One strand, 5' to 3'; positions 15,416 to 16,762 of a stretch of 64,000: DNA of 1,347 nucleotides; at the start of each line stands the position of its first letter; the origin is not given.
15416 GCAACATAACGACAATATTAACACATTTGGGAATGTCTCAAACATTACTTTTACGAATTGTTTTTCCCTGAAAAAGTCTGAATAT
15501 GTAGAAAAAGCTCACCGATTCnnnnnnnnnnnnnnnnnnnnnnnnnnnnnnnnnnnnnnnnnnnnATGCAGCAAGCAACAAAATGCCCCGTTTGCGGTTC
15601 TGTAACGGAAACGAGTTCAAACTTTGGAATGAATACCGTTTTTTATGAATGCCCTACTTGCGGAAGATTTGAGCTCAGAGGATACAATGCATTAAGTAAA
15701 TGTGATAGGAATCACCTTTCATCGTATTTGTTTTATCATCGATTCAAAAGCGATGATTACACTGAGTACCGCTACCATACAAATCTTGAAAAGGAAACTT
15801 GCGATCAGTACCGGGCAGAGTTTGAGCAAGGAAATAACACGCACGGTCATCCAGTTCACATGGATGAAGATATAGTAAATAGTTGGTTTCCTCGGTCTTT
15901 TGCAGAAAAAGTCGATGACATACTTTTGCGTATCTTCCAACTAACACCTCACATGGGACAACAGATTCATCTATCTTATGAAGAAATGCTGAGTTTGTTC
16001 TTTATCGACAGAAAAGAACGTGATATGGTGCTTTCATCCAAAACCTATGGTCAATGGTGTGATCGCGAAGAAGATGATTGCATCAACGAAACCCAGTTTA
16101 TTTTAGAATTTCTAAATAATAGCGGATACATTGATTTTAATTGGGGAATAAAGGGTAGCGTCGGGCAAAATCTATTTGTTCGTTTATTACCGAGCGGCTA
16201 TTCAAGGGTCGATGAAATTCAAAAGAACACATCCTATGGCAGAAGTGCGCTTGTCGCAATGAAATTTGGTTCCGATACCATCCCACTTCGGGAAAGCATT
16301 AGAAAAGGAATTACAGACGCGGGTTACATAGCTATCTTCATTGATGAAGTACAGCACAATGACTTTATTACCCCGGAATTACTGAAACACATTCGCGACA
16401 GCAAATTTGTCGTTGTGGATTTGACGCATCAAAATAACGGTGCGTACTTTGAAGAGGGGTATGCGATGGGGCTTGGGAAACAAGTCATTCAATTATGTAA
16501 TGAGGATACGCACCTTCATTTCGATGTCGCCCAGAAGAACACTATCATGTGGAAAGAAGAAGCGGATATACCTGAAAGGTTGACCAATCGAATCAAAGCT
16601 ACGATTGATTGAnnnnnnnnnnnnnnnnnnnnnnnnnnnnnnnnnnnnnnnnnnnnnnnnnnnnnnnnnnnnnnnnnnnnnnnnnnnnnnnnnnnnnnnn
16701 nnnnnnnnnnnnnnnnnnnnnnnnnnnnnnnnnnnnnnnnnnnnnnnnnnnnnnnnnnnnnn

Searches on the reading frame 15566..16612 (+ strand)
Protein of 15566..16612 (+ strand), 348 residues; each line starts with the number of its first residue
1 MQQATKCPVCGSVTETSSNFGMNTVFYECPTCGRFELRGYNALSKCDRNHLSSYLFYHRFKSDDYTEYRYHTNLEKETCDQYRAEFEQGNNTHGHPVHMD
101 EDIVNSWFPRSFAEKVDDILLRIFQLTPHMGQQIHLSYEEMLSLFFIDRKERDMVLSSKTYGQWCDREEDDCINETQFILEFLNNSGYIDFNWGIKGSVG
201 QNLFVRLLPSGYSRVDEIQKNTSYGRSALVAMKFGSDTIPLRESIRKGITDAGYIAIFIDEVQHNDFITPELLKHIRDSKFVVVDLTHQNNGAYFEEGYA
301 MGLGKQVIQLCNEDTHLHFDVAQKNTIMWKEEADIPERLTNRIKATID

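Call 3: search_protein_families(library=pfam, proteins=[window:15566-16612:+], max_evalue=0.1)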
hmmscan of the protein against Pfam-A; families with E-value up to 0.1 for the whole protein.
window:15566-16612:+ (348 aa): 1 family
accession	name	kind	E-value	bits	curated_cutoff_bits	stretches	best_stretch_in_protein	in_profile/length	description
PF05014.21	Nuc_deoxyrib_tr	-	5.4e-05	23.7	28.8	1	264-324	48-110/117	Nucleoside 2-deoxyribosyltransferase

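Call 4: search_protein_families(library=padloc, proteins=[window:15566-16612:+], max_evalue=0.1)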
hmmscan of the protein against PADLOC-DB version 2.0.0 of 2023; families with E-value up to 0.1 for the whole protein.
window:15566-16612:+ (348 aa): 1 family
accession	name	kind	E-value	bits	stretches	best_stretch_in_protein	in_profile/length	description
PDLC00733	Effector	-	7.1e-10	36.2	1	252-338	275-363/388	TIR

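Call 5: search_protein_families(library=ncbifam, proteins=[window:15566-16612:+], max_evalue=0.1)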
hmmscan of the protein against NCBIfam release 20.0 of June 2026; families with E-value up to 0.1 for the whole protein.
window:15566-16612:+ (348 aa): 2 families
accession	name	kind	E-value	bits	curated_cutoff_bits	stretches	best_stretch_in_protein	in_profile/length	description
NF011481.0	PRK14890.1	equivalog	0.032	14.3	61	1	6-33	29-57/61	putative Zn-ribbon RNA-binding protein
NF041374.1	GDCCVxC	domain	0.051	13.8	40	0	6-34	4-32/58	GDCCVxC domain-containing (seleno)protein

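Call 6: search_protein_families(library=phrogs, proteins=[window:15566-16612:+], max_evalue=0.1)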
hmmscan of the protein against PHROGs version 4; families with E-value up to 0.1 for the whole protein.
window:15566-16612:+ (348 aa): 6 families
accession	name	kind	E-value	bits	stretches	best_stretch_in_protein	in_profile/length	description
phrog_16139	-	unknown function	1e-36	127.6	1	142-347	119-322/323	-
phrog_3634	-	unknown function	7.1e-17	62.8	1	248-348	33-133/237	-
phrog_26406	-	unknown function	4e-09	37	1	268-346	249-334/343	-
phrog_10872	-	unknown function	6.3e-07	30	1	245-335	50-140/306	-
phrog_6332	-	unknown function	0.02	15.8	0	1-42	4-36/60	-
phrog_6283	-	unknown function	0.03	15.4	0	22-34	6-18/56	-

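Call 10: search_solved_structures(query=window:15566-16612:+, max_evalue=10, show_alignments=3)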
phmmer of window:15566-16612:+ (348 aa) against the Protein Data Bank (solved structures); distinct sequences matched with E-value up to 10: 3.
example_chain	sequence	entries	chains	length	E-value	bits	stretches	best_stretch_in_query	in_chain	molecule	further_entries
1mey_C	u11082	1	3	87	0.26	13.4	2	1-51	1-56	CONSENSUS ZINC FINGER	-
6ydh_A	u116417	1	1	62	0.51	12.4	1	5-33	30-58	DUF1610 domain-containing protein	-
5k2m_E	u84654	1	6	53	1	11.4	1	6-34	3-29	Probable lysine biosynthesis protein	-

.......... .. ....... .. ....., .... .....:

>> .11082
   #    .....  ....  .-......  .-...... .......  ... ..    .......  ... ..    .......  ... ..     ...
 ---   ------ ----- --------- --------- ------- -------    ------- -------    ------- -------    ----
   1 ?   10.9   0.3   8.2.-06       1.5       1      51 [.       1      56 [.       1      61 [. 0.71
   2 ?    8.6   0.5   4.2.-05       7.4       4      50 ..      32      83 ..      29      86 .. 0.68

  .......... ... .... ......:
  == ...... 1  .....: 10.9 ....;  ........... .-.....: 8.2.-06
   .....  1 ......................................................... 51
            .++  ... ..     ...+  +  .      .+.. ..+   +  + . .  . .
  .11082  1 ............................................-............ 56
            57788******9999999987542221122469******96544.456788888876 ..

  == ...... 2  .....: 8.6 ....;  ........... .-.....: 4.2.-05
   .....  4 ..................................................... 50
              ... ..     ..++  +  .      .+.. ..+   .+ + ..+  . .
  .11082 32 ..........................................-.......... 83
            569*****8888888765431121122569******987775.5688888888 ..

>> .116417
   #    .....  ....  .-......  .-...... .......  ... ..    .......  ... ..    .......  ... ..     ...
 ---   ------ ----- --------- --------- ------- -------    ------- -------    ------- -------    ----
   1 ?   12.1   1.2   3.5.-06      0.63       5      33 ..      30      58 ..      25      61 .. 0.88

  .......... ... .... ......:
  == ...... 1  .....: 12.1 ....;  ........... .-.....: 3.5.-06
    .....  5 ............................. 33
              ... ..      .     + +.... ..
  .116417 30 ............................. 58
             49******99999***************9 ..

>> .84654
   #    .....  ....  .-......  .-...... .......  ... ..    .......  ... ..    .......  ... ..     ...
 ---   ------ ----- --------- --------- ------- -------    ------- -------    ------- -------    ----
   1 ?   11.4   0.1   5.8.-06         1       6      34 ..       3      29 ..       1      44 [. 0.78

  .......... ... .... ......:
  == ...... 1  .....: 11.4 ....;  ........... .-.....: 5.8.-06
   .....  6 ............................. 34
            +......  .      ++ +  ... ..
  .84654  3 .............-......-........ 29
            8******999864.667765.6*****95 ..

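Call 13: find_homologous_proteins(query=window:15566-16612:+, max_evalue=0.001)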
Query window:15566-16612:+ (348 aa): 837 proteins with E <= 0.001 among 1490 candidates; the best 120 are listed.
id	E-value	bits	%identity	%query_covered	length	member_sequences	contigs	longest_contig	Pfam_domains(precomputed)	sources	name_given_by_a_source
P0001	9.8e-242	819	100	100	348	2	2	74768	-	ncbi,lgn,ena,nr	ncbi:MAG: hypothetical protein IJ766_00160 [Clostridia bacterium]|nr:hypothetical protein [Clostridi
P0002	2.7e-167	574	72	100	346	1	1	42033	PF05014.22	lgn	-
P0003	1.2e-144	500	63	100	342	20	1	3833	PF05014.22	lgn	-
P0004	4.2e-144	498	62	100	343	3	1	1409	-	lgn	-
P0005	4.9e-144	498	62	100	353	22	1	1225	PF05014.22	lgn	-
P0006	1.8e-143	496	61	100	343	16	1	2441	-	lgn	-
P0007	4.3e-140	485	59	100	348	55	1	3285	PF05014.22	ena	-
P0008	5.1e-140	484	60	100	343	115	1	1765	-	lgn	-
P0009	8.3e-140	484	61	100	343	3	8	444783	-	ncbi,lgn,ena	-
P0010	1.3e-139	483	61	100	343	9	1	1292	PF05014.22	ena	-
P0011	1.4e-139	483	61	100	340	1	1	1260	PF05014.22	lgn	-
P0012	2.2e-139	482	62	100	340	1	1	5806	PF05014.22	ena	-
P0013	4.9e-139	481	61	100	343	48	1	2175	PF05014.22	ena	-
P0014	6.8e-139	481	60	100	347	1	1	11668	PF05014.22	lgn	-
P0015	7.7e-139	480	61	100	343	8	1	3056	PF05014.22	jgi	jgi:nucleoside 2-deoxyribosyltransferase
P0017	4.2e-138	478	61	100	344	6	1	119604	PF05014.22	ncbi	-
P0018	5.6e-138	478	59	100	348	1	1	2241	PF05014.22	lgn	-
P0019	8.1e-138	477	60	100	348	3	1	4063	PF05014.22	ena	-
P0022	2.1e-137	476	59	100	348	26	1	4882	PF05014.22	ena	-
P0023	2.7e-136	472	59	100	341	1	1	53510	PF05014.22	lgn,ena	-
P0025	3.2e-136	472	60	100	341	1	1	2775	PF05014.22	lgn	-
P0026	3.4e-136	472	60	100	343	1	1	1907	PF05014.22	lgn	-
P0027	3.4e-136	472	62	100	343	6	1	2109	PF05014.22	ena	-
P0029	6.1e-136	471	61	100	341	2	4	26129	PF05014.22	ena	-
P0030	8.0e-136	471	62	93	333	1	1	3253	PF05014.22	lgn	-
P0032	1.3e-135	470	61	100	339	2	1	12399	PF05014.22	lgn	-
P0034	1.7e-135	470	60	99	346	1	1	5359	PF05014.22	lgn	-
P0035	2.4e-135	469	58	100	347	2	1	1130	PF05014.22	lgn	-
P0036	2.6e-135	469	60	98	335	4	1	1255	PF05014.22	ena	-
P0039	3.8e-135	468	59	100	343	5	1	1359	PF05014.22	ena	-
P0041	6.0e-135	468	60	100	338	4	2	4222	PF05014.22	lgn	-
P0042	6.5e-135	468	60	100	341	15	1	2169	PF05014.22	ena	-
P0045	1.0e-134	467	60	99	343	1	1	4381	PF05014.22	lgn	-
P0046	1.2e-134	467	60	100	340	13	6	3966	PF05014.22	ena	-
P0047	1.3e-134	467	59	100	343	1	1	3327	PF05014.22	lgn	-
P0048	1.6e-134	466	58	100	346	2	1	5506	PF05014.22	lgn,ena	-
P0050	2.0e-134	466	61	100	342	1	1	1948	PF05014.22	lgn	-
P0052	2.3e-134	466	61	100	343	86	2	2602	PF05014.22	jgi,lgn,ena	jgi:hypothetical protein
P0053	2.5e-134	466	61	99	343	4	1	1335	PF05014.22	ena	-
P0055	3.9e-134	465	61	99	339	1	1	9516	PF05014.22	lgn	-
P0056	6.8e-134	464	60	100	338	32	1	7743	PF05014.22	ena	-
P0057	7.0e-134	464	59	100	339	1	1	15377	PF05014.22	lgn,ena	-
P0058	7.5e-134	464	59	100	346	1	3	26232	PF05014.22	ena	-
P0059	9.6e-134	464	59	100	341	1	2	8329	PF05014.22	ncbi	-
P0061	1.1e-133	464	61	100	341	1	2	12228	PF05014.22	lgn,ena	-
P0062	1.1e-133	464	61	100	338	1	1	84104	PF05014.22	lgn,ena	-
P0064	1.4e-133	463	58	100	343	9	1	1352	PF05014.22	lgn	-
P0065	2.1e-133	463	59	99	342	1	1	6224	PF05014.22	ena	-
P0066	2.3e-133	462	60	100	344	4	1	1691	PF05014.22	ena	-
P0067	3.1e-133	462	61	100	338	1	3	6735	PF05014.22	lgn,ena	-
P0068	3.7e-133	462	59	100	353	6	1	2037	PF05014.22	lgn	-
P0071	4.6e-133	462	60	100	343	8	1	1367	PF05014.22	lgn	-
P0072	4.8e-133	461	61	100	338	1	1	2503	PF05014.22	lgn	-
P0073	4.9e-133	461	59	100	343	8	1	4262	PF05014.22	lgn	-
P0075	6.2e-133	461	60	100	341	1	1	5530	PF05014.22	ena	-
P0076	6.8e-133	461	58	99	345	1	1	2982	PF05014.22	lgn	-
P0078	7.8e-133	461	60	100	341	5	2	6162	PF05014.22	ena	-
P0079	7.9e-133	461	59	100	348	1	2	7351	PF05014.22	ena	-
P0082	9.7e-133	460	59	100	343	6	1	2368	PF05014.22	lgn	-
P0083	9.7e-133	460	60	100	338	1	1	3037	PF05014.22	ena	-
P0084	1.1e-132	460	60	100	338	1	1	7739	PF05014.22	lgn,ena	-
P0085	1.3e-132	460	59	100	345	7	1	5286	PF05014.22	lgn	-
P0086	1.4e-132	460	61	99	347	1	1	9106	PF05014.22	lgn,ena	-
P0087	1.6e-132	460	60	100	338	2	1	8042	PF05014.22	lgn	-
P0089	1.7e-132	460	61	100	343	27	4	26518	PF05014.22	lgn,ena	-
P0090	1.9e-132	459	59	100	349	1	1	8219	PF05014.22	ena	-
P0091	2.1e-132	459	60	100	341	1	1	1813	PF05014.22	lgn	-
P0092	2.2e-132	459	60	100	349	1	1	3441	PF05014.22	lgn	-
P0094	2.7e-132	459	60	100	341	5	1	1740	PF05014.22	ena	-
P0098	4.1e-132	458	59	100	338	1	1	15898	PF05014.22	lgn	-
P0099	4.3e-132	458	59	100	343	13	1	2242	PF05014.22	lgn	-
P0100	5.4e-132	458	57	100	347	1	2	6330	PF05014.22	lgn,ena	-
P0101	6.1e-132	458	58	100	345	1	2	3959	PF05014.22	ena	-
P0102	6.3e-132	458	59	100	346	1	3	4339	PF05014.22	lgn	-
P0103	6.7e-132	458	60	100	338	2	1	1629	PF05014.22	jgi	-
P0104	8.1e-132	457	56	100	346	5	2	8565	PF05014.22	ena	-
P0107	1.9e-131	456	59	99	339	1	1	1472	PF05014.22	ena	-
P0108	1.9e-131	456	60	100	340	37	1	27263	PF05014.22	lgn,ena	-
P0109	2.3e-131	456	60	100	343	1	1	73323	PF05014.22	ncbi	-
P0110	2.7e-131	456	57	100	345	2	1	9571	PF05014.22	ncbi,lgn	-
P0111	2.9e-131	456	59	98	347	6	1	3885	PF05014.22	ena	-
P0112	2.9e-131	456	58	100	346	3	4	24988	PF05014.22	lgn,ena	-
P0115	3.7e-131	455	57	100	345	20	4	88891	PF05014.22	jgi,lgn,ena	-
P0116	4.1e-131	455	60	100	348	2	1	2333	PF05014.22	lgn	-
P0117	4.7e-131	455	59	100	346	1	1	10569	PF05014.22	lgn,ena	-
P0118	5.0e-131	455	57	100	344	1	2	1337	PF05014.22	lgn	-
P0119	5.9e-131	455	58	99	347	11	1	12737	PF05014.22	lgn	-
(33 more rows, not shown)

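Call 15: find_related_loci(query=A1, collection=genome_contigs, flank=7000)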
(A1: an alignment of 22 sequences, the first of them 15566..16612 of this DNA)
Query A1 (348 aa) in genome_contigs; peptide patterns used: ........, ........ (x = any residue, [..] = any of these).
102 stretches matched a pattern; 79 encode a relative of the query (tblastn E <= 1e-3); 79 distinct loci.
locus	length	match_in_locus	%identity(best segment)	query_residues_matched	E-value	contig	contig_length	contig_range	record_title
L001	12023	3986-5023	63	1-348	4e-147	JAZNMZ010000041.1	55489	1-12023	MAG: Eubacteriales bacterium isolate T1900044659_TS20190125.MAGScoT_cleanbin_000032 SGB_1501_k141_842341, whole genome s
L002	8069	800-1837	62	1-348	5e-147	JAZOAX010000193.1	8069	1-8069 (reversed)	MAG: Acutalibacteraceae bacterium isolate T1900044759_TS20190225.MAGScoT_cleanbin_000073 SGB_2345_k141_3558224, whole ge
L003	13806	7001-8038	61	1-348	7e-146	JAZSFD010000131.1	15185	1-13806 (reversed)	MAG: Eubacteriales bacterium isolate T1900044585_TS20190051.MAGScoT_cleanbin_000015 SGB_593_k141_665866, whole genome sh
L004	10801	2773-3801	61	1-348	1e-144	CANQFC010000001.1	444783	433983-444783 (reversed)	MAG: uncultured Clostridia bacterium isolate Lapin-002__bin29 genome assembly, contig: Lapin-002__NODE_4_length_444783_c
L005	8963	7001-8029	62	1-348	2e-143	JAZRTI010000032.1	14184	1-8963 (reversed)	MAG: Christensenellaceae bacterium isolate T1900045343_YK20190033.MAGScoT_cleanbin_000019 SGB_6677_k141_2784987, whole g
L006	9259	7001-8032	60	3-348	2e-142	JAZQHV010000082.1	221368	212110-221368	MAG: Eubacteriales bacterium isolate T1900044625_TS20190091.MAGScoT_cleanbin_000109 SGB_944_k141_1788074, whole genome s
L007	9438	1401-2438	59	1-348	6e-141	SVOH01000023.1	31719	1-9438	MAG: Oscillospiraceae bacterium isolate SIG560 NODE_7715_length_31719_cov_1.914155, whole genome shotgun sequence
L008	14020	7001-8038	59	1-348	6e-140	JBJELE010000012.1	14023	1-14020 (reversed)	MAG: Lachnospiraceae bacterium isolate SARD07_bin.033 NODE_1808_length_14023_cov_17.394473, whole genome shotgun sequenc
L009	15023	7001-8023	58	1-348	7e-139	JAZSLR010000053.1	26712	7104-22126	MAG: Acutalibacteraceae bacterium isolate T1900044557_TS20190023.MAGScoT_cleanbin_000050 SGB_317_k141_683377, whole geno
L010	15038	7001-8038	58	1-348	5e-137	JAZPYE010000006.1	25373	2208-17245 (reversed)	MAG: Acutalibacteraceae bacterium isolate T1900044648_TS20190114.MAGScoT_cleanbin_000017 SGB_1394_k141_1118750, whole ge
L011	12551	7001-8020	59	7-348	7e-135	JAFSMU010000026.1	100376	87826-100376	MAG: Clostridia bacterium isolate RGIG3285 Goat_Reticulum-4__c458984, whole genome shotgun sequence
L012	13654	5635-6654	59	7-348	6e-135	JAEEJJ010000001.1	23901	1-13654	MAG: Clostridiales bacterium isolate Tb.RUG.167 k141_90355_flag=0_multi=28.8610_len=23901, whole genome shotgun sequence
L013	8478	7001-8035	58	1-348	9e-135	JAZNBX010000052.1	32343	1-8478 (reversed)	MAG: Acutalibacteraceae bacterium isolate T1900044740_TS20190206.MAGScoT_cleanbin_000013 SGB_2046_k141_2342752, whole ge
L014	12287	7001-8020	59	7-348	7e-135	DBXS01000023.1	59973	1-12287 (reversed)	MAG TPA_asm: Clostridiales bacterium UBA1206 UBA1206_contig_11668, whole genome shotgun sequence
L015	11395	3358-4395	55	1-348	8e-134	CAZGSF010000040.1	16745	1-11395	MAG TPA_asm: uncultured Lachnospiraceae bacterium isolate SRP315200_co1_782 genome assembly, contig: NODE_6714_length_16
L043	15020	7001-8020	52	1-348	6e-112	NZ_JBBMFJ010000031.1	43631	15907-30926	Ventrimonas faecis strain CLA-AP-H27 CLA-AP-H27_contig_31_length_43631, whole genome shotgun sequence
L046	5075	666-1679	52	6-348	2e-111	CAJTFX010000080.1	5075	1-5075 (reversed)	Lachnospiraceae bacterium isolate C51_74_MI_BP genome assembly, contig: MGBC000170.80, whole genome shotgun sequence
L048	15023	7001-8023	51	3-348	5e-110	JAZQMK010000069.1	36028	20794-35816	MAG: Lachnospiraceae bacterium isolate T1900044606_TS20190072.MAGScoT_cleanbin_000024 SGB_742_k141_3220143, whole genome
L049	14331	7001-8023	52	6-348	8e-110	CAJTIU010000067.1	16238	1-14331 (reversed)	Lachnospiraceae bacterium isolate C64_1 genome assembly, contig: MGBC000228.67, whole genome shotgun sequence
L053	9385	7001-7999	51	2-348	4e-108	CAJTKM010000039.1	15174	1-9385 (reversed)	Lachnospiraceae bacterium isolate B68 genome assembly, contig: MGBC000260.39, whole genome shotgun sequence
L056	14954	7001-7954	50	5-348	6e-101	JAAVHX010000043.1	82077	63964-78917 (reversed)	MAG: Clostridiales bacterium isolate Mgla_MAG_0-bin_14 c_000000092327, whole genome shotgun sequence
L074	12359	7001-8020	53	1-348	8e-114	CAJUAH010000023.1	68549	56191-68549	MAG TPA_asm: uncultured Acetatifactor sp. isolate MGBC125142 genome assembly, contig: MGBC125142.23, whole genome shotgu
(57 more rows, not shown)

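Call 25: find_encoding_contigs(protein=P0002, flank=8000, max_places=2)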
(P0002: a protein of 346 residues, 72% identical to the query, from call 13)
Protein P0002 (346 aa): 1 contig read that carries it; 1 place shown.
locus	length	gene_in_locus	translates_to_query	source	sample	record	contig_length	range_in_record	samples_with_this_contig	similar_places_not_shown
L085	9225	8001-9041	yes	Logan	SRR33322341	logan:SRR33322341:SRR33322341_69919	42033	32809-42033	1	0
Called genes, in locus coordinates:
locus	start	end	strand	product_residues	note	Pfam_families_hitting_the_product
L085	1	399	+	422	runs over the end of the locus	-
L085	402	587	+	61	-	-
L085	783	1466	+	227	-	PF01909:NTP_transf_2, PF18765:Polbeta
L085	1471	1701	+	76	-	-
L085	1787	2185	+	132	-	PF08719:NADAR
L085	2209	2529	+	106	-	-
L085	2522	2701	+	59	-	-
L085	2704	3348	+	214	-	-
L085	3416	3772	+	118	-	-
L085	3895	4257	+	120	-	-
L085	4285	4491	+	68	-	-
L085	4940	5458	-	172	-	-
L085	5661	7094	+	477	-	PF02463:SMC_N (weak), PF13175:AAA_15 (faint), PF13476:AAA_23, PF13304:AAA_21 (weak)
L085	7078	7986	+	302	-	-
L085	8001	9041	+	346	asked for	PF05014:Nuc_deoxyrib_tr (faint)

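Call 29: predict_structure(alignment_id=A2)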
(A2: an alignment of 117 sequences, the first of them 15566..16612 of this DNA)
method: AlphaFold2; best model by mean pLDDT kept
length: 348 residues; sequences in the alignment: 117
mean_pLDDT: 85.5   pTM: 0.68
mean pLDDT of the five models: 85.5, 84.8, 84.2, 83.1, 82.9
residues with pLDDT >= 90: 186; 70-90: 113; 50-70: 40; < 50: 9
segments of 3 or more residues with pLDDT < 50: 262-267
pLDDT, mean of each block of 10 residues (from residue 1): 82 91 91 89 80 96 85 94 95 92 89 94 94 93 96 92 90 95 98 69 91 88 68 84 92 84 51 73 77 66 82 76 75 93 86
secondary structure, 60 per line:
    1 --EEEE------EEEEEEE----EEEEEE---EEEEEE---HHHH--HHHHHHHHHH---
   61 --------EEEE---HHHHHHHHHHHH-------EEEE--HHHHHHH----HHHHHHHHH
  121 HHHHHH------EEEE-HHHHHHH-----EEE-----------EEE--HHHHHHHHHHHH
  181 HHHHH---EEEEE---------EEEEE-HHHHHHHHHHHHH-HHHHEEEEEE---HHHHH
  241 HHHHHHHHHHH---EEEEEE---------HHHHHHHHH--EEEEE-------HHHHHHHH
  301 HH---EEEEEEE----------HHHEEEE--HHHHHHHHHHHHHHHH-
elements in order: E3-6 E13-19 E24-29 E33-38 H42-45 H48-57 E69-72 H76-87 E95-98 H101-107 H112-126 E133-136 H138-144 E150-152 E164-166 H169-185 E189-193 E203-207 H209-221 H223-226 E227-232 H236-251 E255-260 H270-278 E281-285 H293-302 E306-312 E326-329 H332-347

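Call 32: fold_search(model_id=the predicted structure, library=pdb)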
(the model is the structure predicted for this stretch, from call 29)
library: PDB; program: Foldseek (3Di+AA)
matches with E <= 10: 1453; with E <= 0.001: 3
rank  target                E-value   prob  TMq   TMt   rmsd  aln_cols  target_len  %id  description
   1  4d02                  6.2e-05  0.99  0.27  0.24  16.7       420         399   10  The crystallographic structure of Flavorubredoxin from Escherichia coli (released 2014-09-03)
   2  7cm7_A                7.6e-04  1.00  0.29  0.17  12.3       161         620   10  NAD+-bound Sarm1 E642A in the self-inhibited state (released 2020-10-21)
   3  9i3q_A                8.6e-04  1.00  0.26  0.65   4.5       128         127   17  Crystal structure of DNPH1 bound by compound 2. (released 2025-11-12)
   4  9rpo_A                1.1e-03  1.00  0.27  0.71   4.1       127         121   16  Crystal structure of DNPH1 bound by compound 3 (released 2025-12-24)
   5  9i9q_B                1.3e-03  1.00  0.27  0.70   4.2       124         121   15  Crystal structure of DNPH1 bound by compound 2. (released 2025-11-12)
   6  7dnr_B                1.4e-03  0.94  0.23  0.23  19.4       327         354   12  Crystal Structure of Zn-bound SIS Domain of Glucosamine-6-P Synthase from E. coli (released 2021-12-15)
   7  8rpt_A                1.5e-03  1.00  0.26  0.62   5.0       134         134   17  Crystal structure of human DNPH1 mutant- D80A (released 2024-11-20)
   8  5v8s_B                1.8e-03  0.82  0.26  0.23  15.3       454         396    8  Flavo di-iron protein H90D mutant from Thermotoga maritima (released 2017-04-19)
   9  9i6e_B                1.9e-03  1.00  0.29  0.67   4.2       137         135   18  Crystal structure of DNPH1 bound by compound 5. (released 2025-11-12)
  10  1ycf_A                2.3e-03  0.85  0.26  0.23  16.8       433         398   10  Oxidized (di-ferric) FprA from Moorella thermoacetica (released 2005-04-19)
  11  8rps_B                2.5e-03  1.00  0.29  0.70   3.6       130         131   17  Crystal structure of human DNPH1 mutant- D80N bound to 5hmdUMP (released 2024-11-20)
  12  9i58_A                2.5e-03  1.00  0.27  0.65   4.5       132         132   20  Crystal structure of DNPH1 bound by compound 31. (released 2025-11-12)
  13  8p2m_A                2.7e-03  1.00  0.27  0.16   6.3       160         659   15  C. elegans TIR-1 protein. (released 2023-09-06)
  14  5v8s_A                2.7e-03  0.82  0.27  0.24  15.5       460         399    8  Flavo di-iron protein H90D mutant from Thermotoga maritima (released 2017-04-19)
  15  9i9q_A                3.0e-03  1.00  0.27  0.67   4.4       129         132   16  Crystal structure of DNPH1 bound by compound 2. (released 2025-11-12)
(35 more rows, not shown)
